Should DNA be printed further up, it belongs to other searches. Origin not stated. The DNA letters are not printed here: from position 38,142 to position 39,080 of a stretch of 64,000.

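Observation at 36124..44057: Translationally coupled four-gene operon headed by a 1921-aa lipoprotein with a pre-toxin-like C-terminus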

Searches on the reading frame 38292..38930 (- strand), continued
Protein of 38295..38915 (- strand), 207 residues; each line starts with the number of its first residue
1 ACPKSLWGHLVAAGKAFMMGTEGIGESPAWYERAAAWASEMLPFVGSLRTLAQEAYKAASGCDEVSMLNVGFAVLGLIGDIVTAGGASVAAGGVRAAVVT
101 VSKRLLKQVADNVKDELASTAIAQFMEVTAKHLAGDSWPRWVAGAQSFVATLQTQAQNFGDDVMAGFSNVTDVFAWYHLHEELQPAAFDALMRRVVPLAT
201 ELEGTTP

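Call 83: search_protein_families(library=pfam, proteins=[P0075, P0081, P0089, P0090], max_evalue=0.01)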
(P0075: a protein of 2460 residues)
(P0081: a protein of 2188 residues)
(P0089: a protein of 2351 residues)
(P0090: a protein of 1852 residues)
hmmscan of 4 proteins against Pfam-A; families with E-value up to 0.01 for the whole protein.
P0075 (2460 aa): 4 families
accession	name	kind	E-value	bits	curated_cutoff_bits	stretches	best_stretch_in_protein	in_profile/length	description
PF07691.17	PA14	-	2.4e-14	53.8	24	1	70-197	4-139/147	PA14 domain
PF13385.13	Laminin_G_3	-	6.3e-05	23.6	27.6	1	1713-1854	2-147/151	Concanavalin A-like lectin/glucanases superfamily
PF18565.7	Glyco_hydro2_C5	-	0.00036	20.8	32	1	1346-1413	15-82/103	Glycoside hydrolase family 2 C-terminal domain 5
PF02369.22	Big_1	-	0.00087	19.8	34.9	1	1491-1546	17-71/93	Bacterial Ig-like domain (group 1)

P0081 (2188 aa): 6 families
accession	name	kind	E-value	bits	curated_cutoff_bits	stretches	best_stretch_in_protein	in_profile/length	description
PF17210.9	SdrD_B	-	5.7e-08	33.4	29.7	1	270-343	8-75/112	SdrD B-like domain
PF02369.22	Big_1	-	1e-05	25.9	34.9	1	1189-1243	17-71/93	Bacterial Ig-like domain (group 1)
PF13620.12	CarboxypepD_reg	-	2.9e-05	24.8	32.3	1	295-348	14-69/82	Carboxypeptidase regulatory-like domain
PF17802.7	SpaA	-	5.7e-05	23.6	23.1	1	294-348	15-76/91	Prealbumin-like fold domain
PF13385.13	Laminin_G_3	-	0.0001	22.9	27.6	1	1438-1567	5-138/151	Concanavalin A-like lectin/glucanases superfamily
PF10670.15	DUF4198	-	0.0017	18.9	34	0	304-331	177-204/209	Domain of unknown function (DUF4198)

P0089 (2351 aa): 5 families
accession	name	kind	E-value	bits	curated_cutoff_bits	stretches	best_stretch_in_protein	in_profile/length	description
PF07691.17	PA14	-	8.9e-14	52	24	1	51-175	3-137/147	PA14 domain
PF13385.13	Laminin_G_3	-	7.7e-06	26.6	27.6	1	1629-1771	3-149/151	Concanavalin A-like lectin/glucanases superfamily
PF02369.22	Big_1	-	2.1e-05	25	34.9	1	1408-1462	17-71/93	Bacterial Ig-like domain (group 1)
PF10670.15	DUF4198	-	0.00057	20.5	34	0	1412-1460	149-198/209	Domain of unknown function (DUF4198)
PF13620.12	CarboxypepD_reg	-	0.00067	20.4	32.3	0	1645-1683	15-53/82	Carboxypeptidase regulatory-like domain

P0090 (1852 aa): 4 families
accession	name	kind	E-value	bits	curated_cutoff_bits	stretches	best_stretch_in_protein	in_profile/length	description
PF02369.22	Big_1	-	2.1e-08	34.6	34.9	1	876-912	30-68/93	Bacterial Ig-like domain (group 1)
PF00801.26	PKD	-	0.0018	18.7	23.5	1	284-311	27-55/80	PKD domain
PF09134.16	Invasin_D3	-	0.002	19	33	1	877-913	35-70/98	Invasin, domain 3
PF18911.6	PKD_4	-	0.002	18.6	27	1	285-321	33-69/85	PKD domain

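Call 100: find_encoding_contigs(protein=P0086, flank=5000, max_places=2)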
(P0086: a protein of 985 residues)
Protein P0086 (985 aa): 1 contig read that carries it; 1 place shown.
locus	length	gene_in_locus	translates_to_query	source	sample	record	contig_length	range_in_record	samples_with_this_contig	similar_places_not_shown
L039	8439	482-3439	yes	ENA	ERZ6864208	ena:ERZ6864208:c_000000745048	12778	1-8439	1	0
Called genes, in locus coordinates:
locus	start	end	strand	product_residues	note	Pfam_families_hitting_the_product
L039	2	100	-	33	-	?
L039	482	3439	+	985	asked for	-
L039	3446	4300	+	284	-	-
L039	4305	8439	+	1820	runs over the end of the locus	PF19081:Ig_7 (faint), PF00801:PKD (weak), PF18911:PKD_4, PF18962:Por_Secre_tail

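Call 101: find_encoding_contigs(protein=P0078, flank=5000, max_places=2)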
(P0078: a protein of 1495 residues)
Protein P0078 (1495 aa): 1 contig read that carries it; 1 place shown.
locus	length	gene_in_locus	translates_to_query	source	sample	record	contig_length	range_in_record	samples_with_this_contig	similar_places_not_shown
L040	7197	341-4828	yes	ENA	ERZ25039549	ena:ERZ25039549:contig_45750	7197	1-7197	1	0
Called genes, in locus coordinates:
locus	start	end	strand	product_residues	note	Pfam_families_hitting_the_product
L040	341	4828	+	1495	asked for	PF11949:DUF3466 (faint)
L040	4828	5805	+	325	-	-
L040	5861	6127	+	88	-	-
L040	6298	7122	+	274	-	-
